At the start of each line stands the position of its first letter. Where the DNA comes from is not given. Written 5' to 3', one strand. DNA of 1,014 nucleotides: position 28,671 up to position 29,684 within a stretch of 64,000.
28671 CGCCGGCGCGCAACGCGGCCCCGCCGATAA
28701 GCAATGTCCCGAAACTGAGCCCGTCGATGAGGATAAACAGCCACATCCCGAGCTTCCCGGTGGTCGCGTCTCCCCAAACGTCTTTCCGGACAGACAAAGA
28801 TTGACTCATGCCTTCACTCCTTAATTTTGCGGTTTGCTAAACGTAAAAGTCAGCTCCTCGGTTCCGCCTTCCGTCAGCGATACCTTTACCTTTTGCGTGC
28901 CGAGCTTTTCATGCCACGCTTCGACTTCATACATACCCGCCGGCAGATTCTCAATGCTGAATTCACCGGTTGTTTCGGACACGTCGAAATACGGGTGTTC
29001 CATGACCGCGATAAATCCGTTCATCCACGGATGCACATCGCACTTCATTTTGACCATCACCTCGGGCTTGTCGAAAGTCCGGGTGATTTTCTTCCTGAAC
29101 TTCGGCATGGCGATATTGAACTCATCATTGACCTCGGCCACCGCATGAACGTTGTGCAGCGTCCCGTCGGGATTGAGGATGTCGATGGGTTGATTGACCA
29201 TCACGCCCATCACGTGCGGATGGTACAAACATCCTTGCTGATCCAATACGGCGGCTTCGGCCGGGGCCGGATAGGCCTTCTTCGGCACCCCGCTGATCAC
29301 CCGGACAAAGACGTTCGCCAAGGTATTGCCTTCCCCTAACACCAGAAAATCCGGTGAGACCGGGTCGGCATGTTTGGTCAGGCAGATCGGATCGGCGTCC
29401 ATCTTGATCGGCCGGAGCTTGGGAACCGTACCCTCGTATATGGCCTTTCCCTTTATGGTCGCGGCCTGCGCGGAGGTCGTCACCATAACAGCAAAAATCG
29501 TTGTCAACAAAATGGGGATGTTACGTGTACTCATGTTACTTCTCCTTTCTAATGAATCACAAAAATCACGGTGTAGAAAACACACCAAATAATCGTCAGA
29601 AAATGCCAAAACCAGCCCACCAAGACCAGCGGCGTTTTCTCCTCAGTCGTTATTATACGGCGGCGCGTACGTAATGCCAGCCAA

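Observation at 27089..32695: aa3-type cytochrome c oxidase operon with duplicated subunit III, a candidate blue-copper donor, a Cys-less SCO-like protein and a separate CPSC mini-protein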

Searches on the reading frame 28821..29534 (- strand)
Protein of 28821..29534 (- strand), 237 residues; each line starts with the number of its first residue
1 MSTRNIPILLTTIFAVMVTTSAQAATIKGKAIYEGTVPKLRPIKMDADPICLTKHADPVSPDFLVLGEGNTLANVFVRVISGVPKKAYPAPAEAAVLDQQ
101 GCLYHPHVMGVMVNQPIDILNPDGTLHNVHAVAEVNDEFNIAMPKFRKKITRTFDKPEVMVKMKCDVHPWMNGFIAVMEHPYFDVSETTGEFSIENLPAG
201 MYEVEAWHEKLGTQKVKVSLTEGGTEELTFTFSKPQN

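Call 3: search_protein_families(library=pfam, proteins=[window:28821-29534:-], max_evalue=0.01)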
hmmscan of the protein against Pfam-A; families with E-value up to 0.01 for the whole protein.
window:28821-29534:- (237 aa): 3 families
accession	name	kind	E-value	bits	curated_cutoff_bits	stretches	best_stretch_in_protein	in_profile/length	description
PF13620.12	CarboxypepD_reg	-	5.1e-07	30.4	32.3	1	185-232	33-81/82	Carboxypeptidase regulatory-like domain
PF13715.12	CarbopepD_reg_2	-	0.005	17.3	32.2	1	185-234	29-78/88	CarboxypepD_reg-like domain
PF14686.12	fn3_3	-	0.007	16.6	24.4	0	185-226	31-73/75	Polysaccharide lyase family 4, domain II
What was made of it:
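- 28821..29534 (-): Cupr: an exported two-domain type-1 copper protein. A signal peptide ends at AQA|A. A cupredoxin domain is flanked by pieces of a CarboxypepD_reg-like beta-sandwich. PF13620 matches residues 185-232 (call 3).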

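Call 4: search_protein_families(library=ncbifam, proteins=[window:28821-29534:-], max_evalue=0.01)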
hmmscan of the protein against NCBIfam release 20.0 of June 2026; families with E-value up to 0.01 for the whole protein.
window:28821-29534:- (237 aa): 1 family
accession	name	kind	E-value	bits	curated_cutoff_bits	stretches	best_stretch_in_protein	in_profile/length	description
TIGR02657.1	amicyanin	equivalog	0.0026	18.1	110.2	1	111-177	15-82/83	amicyanin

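Call 5: find_homologous_proteins(query=window:28821-29534:-)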
Query window:28821-29534:- (237 aa): 6949 proteins with E <= 0.001 among 7234 candidates; the best 120 are listed.
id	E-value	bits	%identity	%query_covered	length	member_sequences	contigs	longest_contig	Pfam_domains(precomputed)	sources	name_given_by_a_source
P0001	9.3e-148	508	95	100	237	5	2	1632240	PF13620.13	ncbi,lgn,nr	ncbi:MAG: hypothetical protein KC897_02390 [Candidatus Omnitrophica bacterium]|nr:hypothetical prote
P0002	3.4e-137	473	85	100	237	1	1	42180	PF13620.13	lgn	-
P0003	1.4e-127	442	81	100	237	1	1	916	PF13620.13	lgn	-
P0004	1.1e-124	433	79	100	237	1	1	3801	PF13620.13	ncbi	-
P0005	1.4e-113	396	75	96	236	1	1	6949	PF13620.13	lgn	-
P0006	1.5e-112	393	72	99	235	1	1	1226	PF13715.13,PF13620.13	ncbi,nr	ncbi:MAG: carboxypeptidase regulatory-like domain-containing protein [Candidatus Omnitrophica bacter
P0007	9.0e-108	377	70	96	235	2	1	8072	PF13620.13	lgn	-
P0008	2.2e-98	346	64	98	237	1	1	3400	PF13620.13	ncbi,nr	ncbi:MAG: hypothetical protein KC713_06800 [Candidatus Omnitrophica bacterium]|nr:hypothetical prote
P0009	4.3e-97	342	64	95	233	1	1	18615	PF13715.13,PF13620.13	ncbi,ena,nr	ncbi:MAG: hypothetical protein KC684_00905 [Candidatus Omnitrophica bacterium]|nr:hypothetical prote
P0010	1.7e-95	337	62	96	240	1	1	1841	PF13715.13,PF13620.13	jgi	-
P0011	2.2e-95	337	61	99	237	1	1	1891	PF13620.13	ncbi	-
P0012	2.8e-95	336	62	98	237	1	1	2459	PF13620.13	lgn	-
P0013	6.7e-95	335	60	96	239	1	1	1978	PF14686.13,PF13620.13,PF09430.17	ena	-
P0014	7.8e-95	335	62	95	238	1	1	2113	PF13620.13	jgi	-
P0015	1.7e-94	334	64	94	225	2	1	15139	PF13620.13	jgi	-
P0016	2.5e-94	333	62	95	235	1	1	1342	PF13620.13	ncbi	-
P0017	4.8e-94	332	58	97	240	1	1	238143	PF13620.13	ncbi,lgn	-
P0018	5.1e-94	332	60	99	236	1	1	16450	PF13715.13,PF14686.13,PF13620.13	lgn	-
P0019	7.2e-94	332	60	97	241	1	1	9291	PF13620.13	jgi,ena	-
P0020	1.0e-93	331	64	94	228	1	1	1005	PF14686.13,PF13620.13,PF09430.17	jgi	-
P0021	2.7e-93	330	60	99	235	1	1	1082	PF13620.13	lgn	-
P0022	2.7e-93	330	60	98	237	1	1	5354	PF13620.13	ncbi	-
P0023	2.9e-93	330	60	100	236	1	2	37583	PF13715.13,PF13620.13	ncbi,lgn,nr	ncbi:MAG: hypothetical protein KBD53_06505 [Candidatus Omnitrophica bacterium]|nr:hypothetical prote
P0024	4.5e-93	329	59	96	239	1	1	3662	PF13620.13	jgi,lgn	-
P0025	5.0e-93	329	61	94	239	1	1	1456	PF13715.13,PF14686.13,PF13620.13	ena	-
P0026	6.4e-93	329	61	100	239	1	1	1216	PF13715.13,PF14686.13,PF13620.13,PF22904.4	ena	-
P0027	7.6e-93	328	62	95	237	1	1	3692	PF13715.13,PF13620.13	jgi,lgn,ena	-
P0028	1.6e-92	327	62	92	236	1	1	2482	PF13620.13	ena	-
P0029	1.6e-92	327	61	100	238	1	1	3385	PF14686.13,PF13620.13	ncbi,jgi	jgi:plastocyanin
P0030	1.9e-92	327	59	99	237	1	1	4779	PF13715.13,PF13620.13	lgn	-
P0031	2.1e-92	327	62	92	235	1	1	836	PF13715.13,PF13620.13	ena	-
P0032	2.2e-92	327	59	100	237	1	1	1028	PF13620.13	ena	-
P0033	2.3e-92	327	61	100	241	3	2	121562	PF13715.13,PF13620.13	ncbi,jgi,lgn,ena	-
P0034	2.4e-92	327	59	98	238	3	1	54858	PF13620.13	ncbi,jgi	jgi:plastocyanin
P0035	2.5e-92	327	60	99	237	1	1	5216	PF13715.13,PF14686.13,PF13620.13,PF09430.17,PF22904.4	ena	-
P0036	3.4e-92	326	60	96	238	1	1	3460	PF13715.13,PF13620.13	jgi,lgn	-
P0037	3.5e-92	326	62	94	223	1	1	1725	PF13620.13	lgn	-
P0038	4.1e-92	326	62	95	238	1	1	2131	PF13715.13,PF14686.13,PF13620.13,PF22904.4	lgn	-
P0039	4.7e-92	326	59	97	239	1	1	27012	PF13715.13,PF14686.13,PF13620.13,PF09430.17,PF22904.4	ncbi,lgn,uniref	ncbi:hypothetical protein MNBD_UNCLBAC01-1787 [hydrothermal vent metagenome]|uniref:Rhamnogalacturon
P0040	6.6e-92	325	60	98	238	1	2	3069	PF14686.13,PF13620.13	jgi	-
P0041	7.4e-92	325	60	96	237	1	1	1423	PF14686.13,PF13620.13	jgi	-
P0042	8.0e-92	325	59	99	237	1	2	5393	PF13620.13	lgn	-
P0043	9.9e-92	325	60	96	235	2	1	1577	PF13620.13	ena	-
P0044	1.0e-91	325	64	90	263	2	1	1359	PF13715.13,PF13620.13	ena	-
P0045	1.2e-91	324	61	96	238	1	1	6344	PF14686.13,PF13620.13,PF22904.4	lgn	-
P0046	1.5e-91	324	61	97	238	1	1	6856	PF14686.13,PF13620.13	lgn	-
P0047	1.5e-91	324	62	92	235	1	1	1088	PF13715.13,PF13620.13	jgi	-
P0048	1.7e-91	324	61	97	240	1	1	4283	PF14686.13,PF13620.13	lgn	-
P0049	1.8e-91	324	59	96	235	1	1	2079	PF13715.13,PF13620.13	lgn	-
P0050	1.9e-91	324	61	96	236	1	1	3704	PF13715.13,PF13620.13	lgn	-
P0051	2.0e-91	324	62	95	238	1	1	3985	PF14686.13,PF13620.13,PF22904.4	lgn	-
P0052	3.2e-91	323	61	96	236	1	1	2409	PF13620.13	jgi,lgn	-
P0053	3.3e-91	323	59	96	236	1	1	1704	PF13715.13,PF13620.13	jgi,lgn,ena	-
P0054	3.4e-91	323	60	94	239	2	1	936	PF14686.13,PF13620.13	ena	-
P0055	3.8e-91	323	61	91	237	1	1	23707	PF13715.13,PF13620.13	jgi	jgi:plastocyanin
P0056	4.6e-91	323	60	97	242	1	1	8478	PF14686.13,PF13620.13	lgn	-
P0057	4.7e-91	322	59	99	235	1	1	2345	PF13620.13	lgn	-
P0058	5.7e-91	322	59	99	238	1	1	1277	PF13620.13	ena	-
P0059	6.3e-91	322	59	99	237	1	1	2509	PF14686.13,PF13620.13,PF09430.17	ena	-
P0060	6.4e-91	322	60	96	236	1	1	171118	PF13715.13,PF14686.13,PF13620.13,PF09430.17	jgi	jgi:plastocyanin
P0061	6.9e-91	322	59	96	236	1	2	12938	PF13620.13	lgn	-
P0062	8.1e-91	322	61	97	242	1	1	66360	PF14686.13,PF13620.13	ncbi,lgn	-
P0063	8.7e-91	322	62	94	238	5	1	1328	PF13715.13,PF14686.13,PF13620.13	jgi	-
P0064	9.7e-91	321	61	97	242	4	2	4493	PF13620.13,PF09430.17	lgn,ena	-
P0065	1.1e-90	321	61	97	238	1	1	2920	PF13715.13,PF13620.13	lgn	-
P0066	1.3e-90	321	61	91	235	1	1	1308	PF13715.13,PF14686.13,PF13620.13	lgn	-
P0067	1.4e-90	321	58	100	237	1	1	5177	PF14686.13,PF13620.13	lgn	-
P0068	1.6e-90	321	60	96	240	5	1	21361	PF13620.13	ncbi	-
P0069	1.7e-90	321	62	91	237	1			PF14686.13,PF13620.13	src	-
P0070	1.7e-90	321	57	99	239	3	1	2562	PF14686.13,PF13620.13,PF09430.17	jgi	jgi:plastocyanin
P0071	2.3e-90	320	58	96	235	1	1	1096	PF13715.13,PF13620.13,PF09430.17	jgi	-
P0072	2.6e-90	320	59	96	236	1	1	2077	PF14686.13,PF13620.13,PF09430.17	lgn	-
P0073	2.6e-90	320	59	99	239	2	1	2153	PF13715.13,PF14686.13,PF13620.13,PF09430.17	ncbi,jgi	jgi:plastocyanin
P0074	2.7e-90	320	60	94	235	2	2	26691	PF13715.13,PF13620.13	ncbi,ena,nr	ncbi:MAG: hypothetical protein KC684_00565 [Candidatus Omnitrophica bacterium]|nr:hypothetical prote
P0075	2.8e-90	320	58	99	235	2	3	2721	PF13620.13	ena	-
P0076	2.8e-90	320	59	99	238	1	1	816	PF14686.13,PF13620.13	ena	-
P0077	2.8e-90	320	56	100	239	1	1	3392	PF13715.13,PF13620.13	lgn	-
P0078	3.4e-90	320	60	93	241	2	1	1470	PF14686.13,PF13620.13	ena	-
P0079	3.7e-90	320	61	95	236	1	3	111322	PF13715.13,PF13620.13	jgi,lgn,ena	-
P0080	3.8e-90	320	57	99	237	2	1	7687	PF13620.13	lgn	-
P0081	3.8e-90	319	61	97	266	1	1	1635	PF13620.13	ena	-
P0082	4.0e-90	319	61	93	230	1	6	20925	PF13620.13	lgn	-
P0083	4.1e-90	319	64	90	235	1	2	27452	PF13620.13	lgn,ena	-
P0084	4.1e-90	319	56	99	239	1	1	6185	PF14686.13,PF13620.13,PF09430.17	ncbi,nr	ncbi:MAG: hypothetical protein HZA28_03360 [Candidatus Omnitrophica bacterium]|nr:hypothetical prote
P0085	4.3e-90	319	58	99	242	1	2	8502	PF13715.13,PF13620.13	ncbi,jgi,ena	-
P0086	4.4e-90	319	60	97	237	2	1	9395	PF14686.13,PF13620.13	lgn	-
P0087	5.4e-90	319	59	96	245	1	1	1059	PF13620.13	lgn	-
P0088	5.7e-90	319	59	96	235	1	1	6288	PF13715.13,PF14686.13,PF13620.13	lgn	-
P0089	6.0e-90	319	63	91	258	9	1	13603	PF14686.13,PF13620.13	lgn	-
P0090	6.1e-90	319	61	95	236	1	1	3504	PF13620.13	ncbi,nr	ncbi:hypothetical protein IIB34_05435 [PVC group bacterium]|nr:hypothetical protein [PVC group bacte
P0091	6.2e-90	319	57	96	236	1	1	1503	PF13620.13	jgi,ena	-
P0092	6.4e-90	319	58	97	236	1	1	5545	PF13715.13,PF13620.13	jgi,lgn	-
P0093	6.6e-90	319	57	99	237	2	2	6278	PF14686.13,PF13620.13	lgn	-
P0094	6.7e-90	319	58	99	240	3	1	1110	PF13620.13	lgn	-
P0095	7.2e-90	319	61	95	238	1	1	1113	PF14686.13,PF13620.13,PF22904.4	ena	-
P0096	7.3e-90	319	58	95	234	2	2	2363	PF13715.13,PF13620.13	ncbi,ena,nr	ncbi:MAG: carboxypeptidase regulatory-like domain-containing protein [Candidatus Omnitrophica bacter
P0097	7.9e-90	318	59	95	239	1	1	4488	PF14686.13,PF13620.13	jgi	-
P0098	9.9e-90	318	61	91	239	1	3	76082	PF13620.13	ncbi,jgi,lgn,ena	-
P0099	1.0e-89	318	60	97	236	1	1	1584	PF13715.13,PF14686.13,PF13620.13,PF09430.17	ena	-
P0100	1.1e-89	318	58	97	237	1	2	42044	PF13715.13,PF14686.13,PF13620.13,PF09430.17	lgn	-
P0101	1.2e-89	318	58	99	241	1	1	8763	PF13715.13,PF14686.13,PF13620.13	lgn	-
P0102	1.3e-89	318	59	95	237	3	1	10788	PF14686.13,PF13620.13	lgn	-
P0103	1.5e-89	318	58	99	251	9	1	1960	PF13620.13,PF09430.17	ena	-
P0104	1.7e-89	317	59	99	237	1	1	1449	PF14686.13,PF13620.13,PF09430.17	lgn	-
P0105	1.8e-89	317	57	98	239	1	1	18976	PF14686.13,PF13620.13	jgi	-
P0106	2.0e-89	317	55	100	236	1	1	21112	PF13715.13,PF13620.13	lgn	-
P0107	2.0e-89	317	57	98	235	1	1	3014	PF14686.13,PF13620.13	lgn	-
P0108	2.5e-89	317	58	100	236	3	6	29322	PF13620.13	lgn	-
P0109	3.0e-89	317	60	96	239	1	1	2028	PF14686.13,PF13620.13,PF09430.17,PF22904.4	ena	-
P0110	3.1e-89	317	60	87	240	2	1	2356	PF13715.13,PF14686.13,PF13620.13,PF09430.17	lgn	-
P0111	3.2e-89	316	58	97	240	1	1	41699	PF14686.13,PF13620.13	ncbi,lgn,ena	-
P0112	3.9e-89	316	58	98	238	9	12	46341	PF13620.13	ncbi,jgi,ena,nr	ncbi:MAG: hypothetical protein A2705_00960 [Omnitrophica WOR_2 bacterium RIFCSPHIGHO2_01_FULL_52_10]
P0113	4.4e-89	316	56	99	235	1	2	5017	PF13620.13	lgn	-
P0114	4.5e-89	316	63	91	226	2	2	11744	PF14686.13,PF13620.13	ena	-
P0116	5.7e-89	316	56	99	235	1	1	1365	PF13620.13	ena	-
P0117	6.1e-89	316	57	99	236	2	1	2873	PF13620.13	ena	-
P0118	7.3e-89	315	58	98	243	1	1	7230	PF14686.13,PF13620.13,PF09430.17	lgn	-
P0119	9.0e-89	315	60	97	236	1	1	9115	PF13715.13,PF14686.13,PF13620.13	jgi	jgi:plastocyanin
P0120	9.2e-89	315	60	97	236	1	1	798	PF13715.13,PF14686.13,PF13620.13,PF09430.17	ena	-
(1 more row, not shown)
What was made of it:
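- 28821..29534 (-): The family has 6,949 clusters (call 5).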

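Call 7: search_solved_structures(query=window:28821-29534:-, max_evalue=10, show_alignments=3)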
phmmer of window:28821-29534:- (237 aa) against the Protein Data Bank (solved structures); distinct sequences matched with E-value up to 10: 21.
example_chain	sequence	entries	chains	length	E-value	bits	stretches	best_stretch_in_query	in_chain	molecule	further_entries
1sf3_A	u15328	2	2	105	0.0021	20.9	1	92-177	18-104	Amicyanin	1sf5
4p5r_A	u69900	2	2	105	0.0021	20.9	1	92-177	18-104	Amicyanin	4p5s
1sfd_A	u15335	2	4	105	0.0029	20.4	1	92-177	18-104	Amicyanin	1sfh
2qdv_A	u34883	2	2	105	0.0029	20.4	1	92-177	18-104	Amicyanin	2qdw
1mda_A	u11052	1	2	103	0.004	20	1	92-177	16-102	AMICYANIN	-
1aac_A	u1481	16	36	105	0.004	20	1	92-177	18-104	AMICYANIN | PROTEIN (AMICYANIN)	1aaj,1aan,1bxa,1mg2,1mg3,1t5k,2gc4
2gb2_A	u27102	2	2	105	0.0055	19.5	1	92-177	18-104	Amicyanin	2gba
3ie9_A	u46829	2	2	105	0.01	18.6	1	92-177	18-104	Amicyanin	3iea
2idt_A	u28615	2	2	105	0.019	17.7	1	92-177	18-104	Amicyanin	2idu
2idq_A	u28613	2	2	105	0.026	17.3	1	92-177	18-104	Amicyanin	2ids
3rym_A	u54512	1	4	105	0.027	17.3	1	92-177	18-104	Amicyanin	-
3ply_A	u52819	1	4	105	0.068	15.9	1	92-177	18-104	Amicyanin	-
5fc9_A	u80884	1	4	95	0.29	13.9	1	103-177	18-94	Blue (Type 1) copper domain protein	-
6np1_A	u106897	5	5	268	0.29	13.9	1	42-113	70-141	Aminoglycoside N(3)-acetyltransferase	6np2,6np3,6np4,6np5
6mpv_B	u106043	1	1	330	0.32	13.7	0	141-186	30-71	Reticulocyte binding protein 5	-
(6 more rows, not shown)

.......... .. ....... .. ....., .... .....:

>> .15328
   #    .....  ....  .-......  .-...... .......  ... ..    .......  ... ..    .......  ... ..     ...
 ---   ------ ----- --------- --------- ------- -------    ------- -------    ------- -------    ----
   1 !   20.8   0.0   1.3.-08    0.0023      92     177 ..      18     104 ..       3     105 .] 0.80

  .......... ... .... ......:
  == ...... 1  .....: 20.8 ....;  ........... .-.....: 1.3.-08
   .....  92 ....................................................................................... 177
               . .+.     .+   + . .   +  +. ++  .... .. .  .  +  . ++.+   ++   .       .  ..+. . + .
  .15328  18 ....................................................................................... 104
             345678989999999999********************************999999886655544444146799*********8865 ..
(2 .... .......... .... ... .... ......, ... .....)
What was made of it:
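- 28821..29534 (-): It aligns to amicyanin across residues 92-177 (call 7).
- On Type-1 (blue) copper cupredoxins: His127, Cys165, His168 and Met171 (C-x2-H-x2-M) align to the amicyanin ligands (call 7).
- Its ligands are the rigid His-Cys-His-Met set of electron-transfer sites (call 7).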

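Call 9: find_related_loci(query=A1, collection=genome_contigs, flank=10000)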
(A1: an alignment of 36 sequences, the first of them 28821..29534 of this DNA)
Query A1 (237 aa) in genome_contigs; peptide patterns used: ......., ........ (x = any residue, [..] = any of these).
599 stretches matched a pattern (row limit reached: there are more); 596 encode a relative of the query (tblastn E <= 1e-3); the best 80 are kept; 80 distinct loci.
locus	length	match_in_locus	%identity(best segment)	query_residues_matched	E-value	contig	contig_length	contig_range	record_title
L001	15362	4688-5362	64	10-234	1e-100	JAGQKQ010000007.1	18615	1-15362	MAG: Candidatus Omnitrophota bacterium isolate HKST-UBA08 NODE_7_length_18615_cov_3.425073, whole genome shotgun sequenc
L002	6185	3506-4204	57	4-236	1e-95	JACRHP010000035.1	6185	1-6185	MAG: Candidatus Omnitrophota bacterium isolate NC_groundwater_1780_Pr3_B-0.1um_53_71 SR-2_scaffold_141_1235358, whole ge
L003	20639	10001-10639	62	24-236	1e-92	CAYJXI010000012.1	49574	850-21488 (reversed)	MAG TPA_asm: uncultured Planctomycetales bacterium isolate ERP125453_co1_481 genome assembly, contig: NODE_484_length_49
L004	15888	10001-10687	56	8-237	2e-88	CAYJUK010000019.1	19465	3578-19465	MAG TPA_asm: uncultured Planctomycetales bacterium isolate ERP125453_co1_189 genome assembly, contig: NODE_2765_length_1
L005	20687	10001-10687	55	9-236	2e-86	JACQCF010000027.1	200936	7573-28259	MAG: Candidatus Omnitrophota bacterium isolate NC_groundwater_961_Pr1_S-0.2um_46_24 Montesol18-Sp2_coassembly_scaffold_1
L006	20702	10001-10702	53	5-235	2e-85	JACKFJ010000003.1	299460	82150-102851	MAG: Candidatus Omnitrophota bacterium isolate HK-STAS-OMNI-2 HK-STAS-OMNI-2_3, whole genome shotgun sequence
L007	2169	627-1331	54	1-235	1e-87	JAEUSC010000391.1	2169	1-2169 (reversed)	MAG: Candidatus Omnitrophota bacterium isolate new MAG-293 k141_3628532, whole genome shotgun sequence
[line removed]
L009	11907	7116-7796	55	10-234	8e-84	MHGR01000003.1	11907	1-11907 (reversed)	MAG: Omnitrophica WOR_2 bacterium RIFCSPHIGHO2_02_FULL_52_10 rifcsphigho2_02_scaffold_10992, whole genome shotgun sequen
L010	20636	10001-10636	55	23-234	2e-82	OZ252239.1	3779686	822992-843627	MAG: bacterium isolate 864b4b2c-5474-447e-aa23-773c98dba934 genome assembly, chromosome: 1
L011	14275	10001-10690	54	9-236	2e-82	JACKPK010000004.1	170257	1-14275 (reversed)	MAG: Deltaproteobacteria bacterium isolate HK-STAS-UBA10199-2 HK-STAS-UBA10199-2_4, whole genome shotgun sequence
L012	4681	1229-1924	53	5-236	3e-82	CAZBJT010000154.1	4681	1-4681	MAG TPA_asm: uncultured Planctomycetales bacterium isolate binchicken_co54_492 genome assembly, contig: NODE_35460_lengt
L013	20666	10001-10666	52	14-235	7e-82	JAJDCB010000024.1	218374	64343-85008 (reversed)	MAG: Candidatus Omnitrophota bacterium isolate OFTM390 OFTM390_23, whole genome shotgun sequence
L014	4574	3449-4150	51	1-233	1e-81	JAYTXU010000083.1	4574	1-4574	MAG: Candidatus Omnitrophota bacterium isolate GFS_5990 GFS_5990_82, whole genome shotgun sequence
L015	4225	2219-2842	57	25-233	2e-80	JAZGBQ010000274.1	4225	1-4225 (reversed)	MAG: Candidatus Neomarinimicrobiota bacterium isolate SCS2bin.2 SCS2bin.2_274, whole genome shotgun sequence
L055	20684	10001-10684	45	6-233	2e-69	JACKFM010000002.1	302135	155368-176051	MAG: Candidatus Omnitrophota bacterium isolate HK-STAS-OMNI-5 HK-STAS-OMNI-5_2, whole genome shotgun sequence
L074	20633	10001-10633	50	25-236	1e-67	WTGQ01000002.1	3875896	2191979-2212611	MAG: Acidobacteria bacterium isolate CO36388bin_9 NODE_1_length_3875896_cov_1713.578510, whole genome shotgun sequence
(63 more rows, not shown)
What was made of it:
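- Closest known: AcoP and rusticyanin in the Acidithiobacillus ferrooxidans rus operon. Different: The Cupr family spans Omnitrophota, Acidobacteriota, Planctomycetota-labelled MAGs, Marinimicrobia, Latescibacterota, Gemmatimonadota, Verrucomicrobiota and others (call 9).
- The family has 6,949 clusters (call 5) and at least 596 GTDB species (call 9).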

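Call 14: predict_structure(alignment_id=A1)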
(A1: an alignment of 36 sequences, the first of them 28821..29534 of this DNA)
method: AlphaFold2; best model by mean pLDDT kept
length: 237 residues; sequences in the alignment: 36
mean_pLDDT: 89.6   pTM: 0.84
mean pLDDT of the five models: 89.6, 87.5, 86.1, 84.9, 84.7
residues with pLDDT >= 90: 141; 70-90: 83; 50-70: 13; < 50: 0
segments of 3 or more residues with pLDDT < 50: none
pLDDT, mean of each block of 10 residues (from residue 1): 74 77 87 90 80 84 89 97 93 95 93 97 85 92 81 95 88 95 94 95 97 96 94 83
secondary structure, 60 per line:
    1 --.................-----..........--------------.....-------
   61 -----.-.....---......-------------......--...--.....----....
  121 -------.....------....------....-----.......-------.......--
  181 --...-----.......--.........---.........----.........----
elements in order: H3-19 E25-34 H49-53 E76-81 E95-100 E103-105 E108-112 E117-120 E128-132 E139-142 E149-152 E158-164 E172-178 E183-185 E191-197 E200-208 E212-220 E225-233
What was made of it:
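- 28821..29534 (-): The AF2 model has pLDDT 89.6 (call 14).
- On Type-1 (blue) copper cupredoxins: AF2 pLDDT 89.6 (call 14).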
